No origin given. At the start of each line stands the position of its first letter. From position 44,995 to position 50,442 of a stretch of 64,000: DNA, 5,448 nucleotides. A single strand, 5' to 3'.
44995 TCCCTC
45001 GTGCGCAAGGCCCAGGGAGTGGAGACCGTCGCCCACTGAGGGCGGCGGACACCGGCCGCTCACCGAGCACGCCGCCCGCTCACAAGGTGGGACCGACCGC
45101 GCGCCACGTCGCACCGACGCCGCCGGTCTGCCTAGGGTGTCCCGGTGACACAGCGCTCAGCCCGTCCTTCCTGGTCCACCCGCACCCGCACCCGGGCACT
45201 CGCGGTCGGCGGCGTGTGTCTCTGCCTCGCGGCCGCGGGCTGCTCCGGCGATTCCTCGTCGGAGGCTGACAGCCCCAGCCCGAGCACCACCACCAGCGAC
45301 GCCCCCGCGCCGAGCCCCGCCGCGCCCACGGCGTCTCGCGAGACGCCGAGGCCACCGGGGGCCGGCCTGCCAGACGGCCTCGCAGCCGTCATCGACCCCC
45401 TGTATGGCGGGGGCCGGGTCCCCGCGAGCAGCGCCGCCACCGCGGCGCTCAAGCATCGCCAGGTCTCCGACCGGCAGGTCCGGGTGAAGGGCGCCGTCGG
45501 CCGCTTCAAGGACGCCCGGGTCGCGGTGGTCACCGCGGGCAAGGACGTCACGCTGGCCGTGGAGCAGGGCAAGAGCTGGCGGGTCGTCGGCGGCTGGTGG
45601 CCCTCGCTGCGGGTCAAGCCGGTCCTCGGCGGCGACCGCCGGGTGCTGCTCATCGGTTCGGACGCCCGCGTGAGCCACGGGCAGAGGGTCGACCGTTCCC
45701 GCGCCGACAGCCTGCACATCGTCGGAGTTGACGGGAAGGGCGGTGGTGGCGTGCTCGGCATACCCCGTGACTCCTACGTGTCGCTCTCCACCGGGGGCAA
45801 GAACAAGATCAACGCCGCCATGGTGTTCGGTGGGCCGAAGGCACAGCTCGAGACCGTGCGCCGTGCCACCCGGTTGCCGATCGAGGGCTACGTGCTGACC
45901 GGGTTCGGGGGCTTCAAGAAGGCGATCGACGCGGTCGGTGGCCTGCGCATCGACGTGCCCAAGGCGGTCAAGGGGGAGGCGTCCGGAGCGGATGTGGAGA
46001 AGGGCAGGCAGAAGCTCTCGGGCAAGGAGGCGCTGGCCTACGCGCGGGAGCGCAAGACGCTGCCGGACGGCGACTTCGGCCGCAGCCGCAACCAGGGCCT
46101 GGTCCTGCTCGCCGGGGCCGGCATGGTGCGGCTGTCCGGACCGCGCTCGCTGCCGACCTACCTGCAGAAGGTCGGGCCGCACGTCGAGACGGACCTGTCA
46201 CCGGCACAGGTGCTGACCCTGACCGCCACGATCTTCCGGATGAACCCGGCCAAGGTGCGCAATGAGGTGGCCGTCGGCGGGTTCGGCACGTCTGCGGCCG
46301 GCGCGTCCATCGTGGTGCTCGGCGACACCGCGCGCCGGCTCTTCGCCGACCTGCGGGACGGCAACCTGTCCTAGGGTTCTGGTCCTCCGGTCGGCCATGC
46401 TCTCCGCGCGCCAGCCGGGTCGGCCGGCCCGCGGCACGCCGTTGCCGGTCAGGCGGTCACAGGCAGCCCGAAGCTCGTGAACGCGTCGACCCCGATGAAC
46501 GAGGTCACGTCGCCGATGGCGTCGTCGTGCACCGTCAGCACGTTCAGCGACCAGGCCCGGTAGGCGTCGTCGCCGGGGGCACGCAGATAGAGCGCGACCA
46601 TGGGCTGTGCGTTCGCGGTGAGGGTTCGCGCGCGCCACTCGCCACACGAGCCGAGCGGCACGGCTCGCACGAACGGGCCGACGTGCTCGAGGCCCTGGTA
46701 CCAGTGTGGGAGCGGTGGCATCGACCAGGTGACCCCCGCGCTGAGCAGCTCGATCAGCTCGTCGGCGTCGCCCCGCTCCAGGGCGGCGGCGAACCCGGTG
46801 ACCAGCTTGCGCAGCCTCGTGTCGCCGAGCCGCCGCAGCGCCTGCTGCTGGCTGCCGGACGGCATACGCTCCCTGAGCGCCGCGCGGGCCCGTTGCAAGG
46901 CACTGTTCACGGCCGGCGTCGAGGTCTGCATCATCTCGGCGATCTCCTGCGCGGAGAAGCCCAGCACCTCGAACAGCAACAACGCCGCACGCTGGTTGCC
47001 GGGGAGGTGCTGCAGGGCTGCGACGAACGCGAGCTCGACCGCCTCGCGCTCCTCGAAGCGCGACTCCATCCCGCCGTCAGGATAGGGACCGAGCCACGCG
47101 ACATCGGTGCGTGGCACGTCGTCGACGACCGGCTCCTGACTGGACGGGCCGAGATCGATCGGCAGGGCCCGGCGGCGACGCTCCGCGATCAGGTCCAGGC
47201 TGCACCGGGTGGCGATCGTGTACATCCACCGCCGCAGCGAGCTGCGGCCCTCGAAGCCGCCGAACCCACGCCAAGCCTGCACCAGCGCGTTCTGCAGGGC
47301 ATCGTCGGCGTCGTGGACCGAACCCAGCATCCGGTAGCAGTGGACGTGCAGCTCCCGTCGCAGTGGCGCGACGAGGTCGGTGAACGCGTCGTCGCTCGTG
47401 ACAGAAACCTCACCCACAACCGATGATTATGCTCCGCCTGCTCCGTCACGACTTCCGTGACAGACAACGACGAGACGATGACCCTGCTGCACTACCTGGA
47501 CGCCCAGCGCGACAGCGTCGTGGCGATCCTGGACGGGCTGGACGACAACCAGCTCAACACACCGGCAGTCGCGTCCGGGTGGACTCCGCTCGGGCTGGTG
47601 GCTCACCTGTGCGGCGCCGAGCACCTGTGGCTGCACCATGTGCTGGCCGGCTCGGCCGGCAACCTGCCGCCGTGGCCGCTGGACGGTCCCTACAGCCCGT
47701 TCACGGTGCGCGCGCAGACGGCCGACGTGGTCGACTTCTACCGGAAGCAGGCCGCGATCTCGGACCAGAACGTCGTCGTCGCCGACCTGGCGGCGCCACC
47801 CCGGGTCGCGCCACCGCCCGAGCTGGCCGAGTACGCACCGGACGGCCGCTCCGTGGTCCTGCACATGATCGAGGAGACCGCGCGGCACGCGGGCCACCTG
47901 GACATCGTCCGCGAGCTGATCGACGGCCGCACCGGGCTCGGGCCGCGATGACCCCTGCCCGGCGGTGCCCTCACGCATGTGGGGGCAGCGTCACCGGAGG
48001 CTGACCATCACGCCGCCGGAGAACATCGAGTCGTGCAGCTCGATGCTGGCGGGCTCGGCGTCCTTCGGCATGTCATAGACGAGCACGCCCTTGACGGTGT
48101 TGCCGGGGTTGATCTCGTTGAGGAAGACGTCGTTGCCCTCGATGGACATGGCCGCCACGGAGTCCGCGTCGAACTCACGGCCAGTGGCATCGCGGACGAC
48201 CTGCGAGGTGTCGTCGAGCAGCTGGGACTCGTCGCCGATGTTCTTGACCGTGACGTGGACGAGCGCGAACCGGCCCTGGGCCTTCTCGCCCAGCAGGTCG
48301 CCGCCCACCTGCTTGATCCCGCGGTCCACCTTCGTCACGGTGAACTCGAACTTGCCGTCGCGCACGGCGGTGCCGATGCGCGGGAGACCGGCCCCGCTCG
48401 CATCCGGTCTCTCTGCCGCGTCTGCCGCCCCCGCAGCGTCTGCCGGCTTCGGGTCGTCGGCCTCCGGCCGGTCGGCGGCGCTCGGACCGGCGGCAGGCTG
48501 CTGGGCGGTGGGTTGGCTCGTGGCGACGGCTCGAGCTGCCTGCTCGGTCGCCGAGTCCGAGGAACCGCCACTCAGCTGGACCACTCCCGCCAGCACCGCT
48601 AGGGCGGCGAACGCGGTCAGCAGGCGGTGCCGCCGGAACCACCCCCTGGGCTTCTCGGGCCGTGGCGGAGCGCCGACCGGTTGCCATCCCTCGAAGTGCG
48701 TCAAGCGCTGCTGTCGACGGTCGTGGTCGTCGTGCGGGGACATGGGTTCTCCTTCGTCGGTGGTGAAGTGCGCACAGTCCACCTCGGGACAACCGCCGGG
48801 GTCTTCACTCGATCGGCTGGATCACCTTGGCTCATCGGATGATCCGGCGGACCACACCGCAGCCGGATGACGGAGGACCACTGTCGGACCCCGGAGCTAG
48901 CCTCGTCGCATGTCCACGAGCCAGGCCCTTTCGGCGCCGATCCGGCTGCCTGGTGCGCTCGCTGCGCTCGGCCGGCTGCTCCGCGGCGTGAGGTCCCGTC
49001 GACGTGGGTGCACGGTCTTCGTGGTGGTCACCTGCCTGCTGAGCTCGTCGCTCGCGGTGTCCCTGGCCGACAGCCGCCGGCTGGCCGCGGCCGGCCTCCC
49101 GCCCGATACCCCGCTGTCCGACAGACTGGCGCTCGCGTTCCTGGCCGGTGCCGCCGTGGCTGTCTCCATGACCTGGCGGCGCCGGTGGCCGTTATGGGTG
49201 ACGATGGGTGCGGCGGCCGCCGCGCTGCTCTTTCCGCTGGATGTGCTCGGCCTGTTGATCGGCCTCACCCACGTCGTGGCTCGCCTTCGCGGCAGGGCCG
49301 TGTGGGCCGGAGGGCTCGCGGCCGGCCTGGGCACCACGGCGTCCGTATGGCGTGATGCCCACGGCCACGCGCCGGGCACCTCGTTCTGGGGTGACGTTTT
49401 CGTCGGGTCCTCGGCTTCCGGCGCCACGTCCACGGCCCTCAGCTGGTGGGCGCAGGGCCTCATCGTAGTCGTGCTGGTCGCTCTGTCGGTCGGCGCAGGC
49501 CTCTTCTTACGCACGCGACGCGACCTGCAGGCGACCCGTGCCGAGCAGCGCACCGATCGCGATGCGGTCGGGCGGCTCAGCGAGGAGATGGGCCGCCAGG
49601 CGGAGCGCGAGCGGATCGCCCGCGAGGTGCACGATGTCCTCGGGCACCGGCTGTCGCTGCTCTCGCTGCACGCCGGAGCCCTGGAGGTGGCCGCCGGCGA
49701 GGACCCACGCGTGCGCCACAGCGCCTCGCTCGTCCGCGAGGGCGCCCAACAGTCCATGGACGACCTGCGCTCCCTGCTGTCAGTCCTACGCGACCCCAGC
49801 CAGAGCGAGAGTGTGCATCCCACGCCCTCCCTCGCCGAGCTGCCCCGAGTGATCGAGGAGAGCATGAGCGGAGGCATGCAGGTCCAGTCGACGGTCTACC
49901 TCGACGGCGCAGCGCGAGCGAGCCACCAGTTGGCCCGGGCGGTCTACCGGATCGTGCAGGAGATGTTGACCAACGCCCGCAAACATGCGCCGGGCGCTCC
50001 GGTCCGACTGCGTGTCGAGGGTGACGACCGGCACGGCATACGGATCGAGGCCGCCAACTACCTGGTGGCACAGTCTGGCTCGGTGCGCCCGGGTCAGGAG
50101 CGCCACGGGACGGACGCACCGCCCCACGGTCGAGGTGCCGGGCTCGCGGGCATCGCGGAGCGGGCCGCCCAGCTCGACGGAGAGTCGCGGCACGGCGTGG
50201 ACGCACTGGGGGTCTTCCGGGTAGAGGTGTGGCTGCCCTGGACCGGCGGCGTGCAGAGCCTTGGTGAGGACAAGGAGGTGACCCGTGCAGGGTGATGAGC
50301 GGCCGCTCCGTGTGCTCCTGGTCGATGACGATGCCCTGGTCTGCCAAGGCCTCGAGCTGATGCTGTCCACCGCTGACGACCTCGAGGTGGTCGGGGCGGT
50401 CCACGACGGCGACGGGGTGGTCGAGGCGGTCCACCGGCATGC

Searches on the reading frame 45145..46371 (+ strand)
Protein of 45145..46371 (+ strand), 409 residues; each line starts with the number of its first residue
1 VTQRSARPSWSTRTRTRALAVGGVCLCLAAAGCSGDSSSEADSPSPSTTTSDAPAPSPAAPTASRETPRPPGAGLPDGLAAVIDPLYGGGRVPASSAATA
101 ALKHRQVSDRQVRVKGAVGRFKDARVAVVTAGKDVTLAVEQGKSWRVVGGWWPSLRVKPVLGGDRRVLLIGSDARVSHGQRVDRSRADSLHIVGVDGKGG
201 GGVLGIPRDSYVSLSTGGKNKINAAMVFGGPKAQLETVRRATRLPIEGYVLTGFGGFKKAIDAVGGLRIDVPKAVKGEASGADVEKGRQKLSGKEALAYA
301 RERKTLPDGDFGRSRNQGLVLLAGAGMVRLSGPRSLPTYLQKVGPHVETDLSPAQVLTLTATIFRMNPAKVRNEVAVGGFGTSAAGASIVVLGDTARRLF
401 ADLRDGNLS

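Call 8: find_encoding_contigs(protein=window:45145-46371:+, flank=10000, max_places=6)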
Protein window:45145-46371:+ (409 aa): no gene with exactly this product is on record in the collection.

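Call 27: search_protein_families(library=pfam, proteins=[window:45145-46371:+], max_evalue=0.00001)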
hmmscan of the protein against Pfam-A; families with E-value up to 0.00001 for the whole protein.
window:45145-46371:+ (409 aa): 1 family
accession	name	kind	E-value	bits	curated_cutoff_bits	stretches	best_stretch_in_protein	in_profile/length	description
PF03816.19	LytR_cpsA_psr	-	1.3e-31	110.2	24.6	1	186-322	1-142/150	LytR_cpsA_psr family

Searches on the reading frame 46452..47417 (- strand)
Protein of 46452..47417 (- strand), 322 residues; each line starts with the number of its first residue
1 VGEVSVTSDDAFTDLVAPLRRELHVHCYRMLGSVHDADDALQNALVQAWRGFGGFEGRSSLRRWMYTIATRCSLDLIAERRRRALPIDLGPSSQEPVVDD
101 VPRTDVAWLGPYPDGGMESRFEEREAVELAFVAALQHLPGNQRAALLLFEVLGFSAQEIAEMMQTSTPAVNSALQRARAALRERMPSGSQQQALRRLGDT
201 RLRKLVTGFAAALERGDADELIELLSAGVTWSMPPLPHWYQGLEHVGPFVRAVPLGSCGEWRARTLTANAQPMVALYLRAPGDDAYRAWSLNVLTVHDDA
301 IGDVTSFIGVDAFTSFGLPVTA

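Call 27: search_protein_families(library=pfam, proteins=[window:46452-47417:-], max_evalue=0.00001)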
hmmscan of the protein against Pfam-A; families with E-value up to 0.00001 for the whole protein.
window:46452-47417:- (322 aa): 3 families
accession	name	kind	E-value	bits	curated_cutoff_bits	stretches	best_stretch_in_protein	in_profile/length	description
PF08281.18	Sigma70_r4_2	-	3.9e-15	55.7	25.7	1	130-181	3-54/54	Sigma-70, region 4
PF04542.20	Sigma70_r2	-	1e-12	48.1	24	1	15-83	1-71/71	Sigma-70 region 2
PF22233.2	PhyR_sigma-like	-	5.2e-06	26.6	27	0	135-179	1-45/50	Response regulator PhyR, sigma-like domain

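Call 43: search_protein_families(library=ncbifam, proteins=[window:46452-47417:-], max_evalue=0.00001)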
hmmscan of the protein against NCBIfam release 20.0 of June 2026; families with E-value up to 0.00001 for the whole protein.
window:46452-47417:- (322 aa): 67 families (the best 25 are shown)
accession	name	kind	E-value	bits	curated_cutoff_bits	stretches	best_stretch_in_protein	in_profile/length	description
NF006089.0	PRK08241.1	subfamily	5.1e-117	390.8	240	1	7-321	19-339/343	RNA polymerase subunit sigma-70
TIGR02960.1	SigX5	hypoth_equivalog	3.5e-98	328.7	264.75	1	9-318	4-322/322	RNA polymerase sigma-70 factor, TIGR02960 family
NF007214.0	PRK09636.1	subfamily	2.2e-26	92.7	271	1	14-230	8-201/293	RNA polymerase sigma factor SigJ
TIGR02957.1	SigX4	subfamily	1.4e-24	86.8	323.25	1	20-230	7-194/281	RNA polymerase sigma-70 factor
NF007225.0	PRK09643.1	equivalog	5.4e-23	81.7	190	1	9-193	26-190/204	RNA polymerase sigma factor SigM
TIGR02937.1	sigma70-ECF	superfamily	1.1e-20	73.9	42.9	1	10-185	1-165/165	sigma-70 family RNA polymerase sigma factor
TIGR02983.1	SigE-fam_strep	subfamily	1.1e-19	70.9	141.55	2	113-187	87-160/162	SigE family RNA polymerase sigma factor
NF004113.0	PRK05602.1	equivalog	1.1e-19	70.8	208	1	2-188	37-204/211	RNA polymerase sigma factor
NF058625.1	sigma_PG0214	equivalog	2.2e-19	69.8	130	2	119-189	96-165/170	GFO_1088 family ECF-type sigma factor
NF007223.0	PRK09641.1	equivalog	3.9e-18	66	209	1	6-185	14-184/187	RNA polymerase sigma factor SigW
TIGR02948.1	SigW_bacill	equivalog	3.3e-17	63.1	243.1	1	4-185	12-184/187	RNA polymerase sigma factor SigW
TIGR02989.1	Sig-70_gvs1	subfamily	8.4e-17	61.5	124.55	1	11-85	2-76/158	RNA polymerase sigma-70 factor, Rhodopirellula/Verrucomicrobium family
NF008888.0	PRK11922.1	equivalog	1.8e-16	60.4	204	1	10-185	30-196/231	RNA polymerase sigma factor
NF009166.1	PRK12513.1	equivalog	6.3e-16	58.7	206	1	10-186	22-187/193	RNA polymerase sigma factor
TIGR02959.1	SigZ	equivalog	8.9e-16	58.2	168.65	1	132-186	95-149/170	RNA polymerase sigma factor SigZ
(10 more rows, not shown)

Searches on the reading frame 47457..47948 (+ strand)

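Call 27: search_protein_families(library=pfam, proteins=[window:47457-47948:+], max_evalue=0.00001)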
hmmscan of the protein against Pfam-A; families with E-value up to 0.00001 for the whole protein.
window:47457-47948:+ (164 aa): 3 families
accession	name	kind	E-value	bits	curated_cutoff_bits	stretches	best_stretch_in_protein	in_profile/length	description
PF04978.18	MST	-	8.4e-36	124.1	27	1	9-157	1-149/149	Mycothiol-S-transferase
PF12867.12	DinB_2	-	2.6e-10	41.3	24.8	1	14-147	2-127/128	DinB superfamily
PF11716.13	MDMPI_N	-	2.2e-07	32.1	24.2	1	15-144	2-135/140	Mycothiol maleylpyruvate isomerase N-terminal domain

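Call 43: search_protein_families(library=ncbifam, proteins=[window:47457-47948:+], max_evalue=0.00001)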
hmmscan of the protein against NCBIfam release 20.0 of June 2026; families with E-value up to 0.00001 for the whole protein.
window:47457-47948:+ (164 aa): 0 families

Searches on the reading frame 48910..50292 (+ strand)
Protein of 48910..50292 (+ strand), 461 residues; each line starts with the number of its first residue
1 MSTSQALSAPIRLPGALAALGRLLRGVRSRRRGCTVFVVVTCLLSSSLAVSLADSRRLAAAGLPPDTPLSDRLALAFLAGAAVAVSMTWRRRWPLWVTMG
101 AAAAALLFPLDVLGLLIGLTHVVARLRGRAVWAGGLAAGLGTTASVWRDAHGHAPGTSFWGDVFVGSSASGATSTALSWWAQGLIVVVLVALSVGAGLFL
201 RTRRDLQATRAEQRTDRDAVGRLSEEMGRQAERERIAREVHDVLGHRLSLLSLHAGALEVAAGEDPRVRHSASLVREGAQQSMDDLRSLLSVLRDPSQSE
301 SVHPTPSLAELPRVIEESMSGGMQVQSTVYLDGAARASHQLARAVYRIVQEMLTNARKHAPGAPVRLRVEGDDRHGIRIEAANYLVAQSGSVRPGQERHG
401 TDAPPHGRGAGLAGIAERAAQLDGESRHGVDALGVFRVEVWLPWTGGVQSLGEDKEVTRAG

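Call 27: search_protein_families(library=pfam, proteins=[window:48910-50292:+], max_evalue=0.00001)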
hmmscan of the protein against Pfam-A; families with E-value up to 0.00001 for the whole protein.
window:48910-50292:+ (461 aa): 1 family
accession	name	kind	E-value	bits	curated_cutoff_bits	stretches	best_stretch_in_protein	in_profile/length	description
PF07730.19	HisKA_3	-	8.2e-16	58.8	24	1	232-297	1-66/68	Histidine kinase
